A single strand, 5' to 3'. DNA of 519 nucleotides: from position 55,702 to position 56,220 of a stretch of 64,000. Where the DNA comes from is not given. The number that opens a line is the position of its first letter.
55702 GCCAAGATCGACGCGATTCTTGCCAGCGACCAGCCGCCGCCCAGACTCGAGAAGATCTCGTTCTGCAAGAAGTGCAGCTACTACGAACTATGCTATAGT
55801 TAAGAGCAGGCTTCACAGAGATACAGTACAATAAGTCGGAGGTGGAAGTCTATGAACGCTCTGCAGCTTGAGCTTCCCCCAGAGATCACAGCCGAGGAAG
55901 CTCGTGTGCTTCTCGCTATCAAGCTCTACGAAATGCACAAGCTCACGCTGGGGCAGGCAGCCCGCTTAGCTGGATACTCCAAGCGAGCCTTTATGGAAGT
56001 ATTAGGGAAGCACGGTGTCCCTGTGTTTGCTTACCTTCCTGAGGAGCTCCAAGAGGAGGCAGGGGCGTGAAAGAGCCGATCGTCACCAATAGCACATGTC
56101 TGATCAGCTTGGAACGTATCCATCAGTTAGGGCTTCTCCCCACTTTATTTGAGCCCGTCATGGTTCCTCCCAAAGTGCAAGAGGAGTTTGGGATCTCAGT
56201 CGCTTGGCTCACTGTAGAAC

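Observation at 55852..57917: Toxin-antitoxin modules embedded inside the cas adaptation region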

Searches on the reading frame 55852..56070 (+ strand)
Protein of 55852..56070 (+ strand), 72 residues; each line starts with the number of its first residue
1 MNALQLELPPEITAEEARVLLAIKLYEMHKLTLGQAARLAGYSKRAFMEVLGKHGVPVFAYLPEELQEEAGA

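Call 3: search_protein_families(library=pfam, proteins=[window:55852-56070:+], max_evalue=0.01)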
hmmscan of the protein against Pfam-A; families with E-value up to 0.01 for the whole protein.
window:55852-56070:+ (72 aa): 1 family
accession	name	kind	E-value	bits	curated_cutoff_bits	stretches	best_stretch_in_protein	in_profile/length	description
PF03683.19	UPF0175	-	3.1e-20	72.1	27.9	1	4-69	7-72/75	Uncharacterised protein family (UPF0175)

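Call 7: search_protein_families(library=ncbifam, proteins=[window:55852-56070:+], max_evalue=0.1)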
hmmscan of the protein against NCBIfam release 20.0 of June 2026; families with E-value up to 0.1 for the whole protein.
window:55852-56070:+ (72 aa): 0 families

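Call 57: search_solved_structures(query=window:55852-56070:+, max_evalue=1, show_alignments=1)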
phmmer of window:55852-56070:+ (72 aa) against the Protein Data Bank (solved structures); distinct sequences matched with E-value up to 1: 1.
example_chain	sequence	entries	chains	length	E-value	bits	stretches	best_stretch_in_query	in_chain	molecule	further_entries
8grq_D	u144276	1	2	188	0.19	15.7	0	27-49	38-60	H2B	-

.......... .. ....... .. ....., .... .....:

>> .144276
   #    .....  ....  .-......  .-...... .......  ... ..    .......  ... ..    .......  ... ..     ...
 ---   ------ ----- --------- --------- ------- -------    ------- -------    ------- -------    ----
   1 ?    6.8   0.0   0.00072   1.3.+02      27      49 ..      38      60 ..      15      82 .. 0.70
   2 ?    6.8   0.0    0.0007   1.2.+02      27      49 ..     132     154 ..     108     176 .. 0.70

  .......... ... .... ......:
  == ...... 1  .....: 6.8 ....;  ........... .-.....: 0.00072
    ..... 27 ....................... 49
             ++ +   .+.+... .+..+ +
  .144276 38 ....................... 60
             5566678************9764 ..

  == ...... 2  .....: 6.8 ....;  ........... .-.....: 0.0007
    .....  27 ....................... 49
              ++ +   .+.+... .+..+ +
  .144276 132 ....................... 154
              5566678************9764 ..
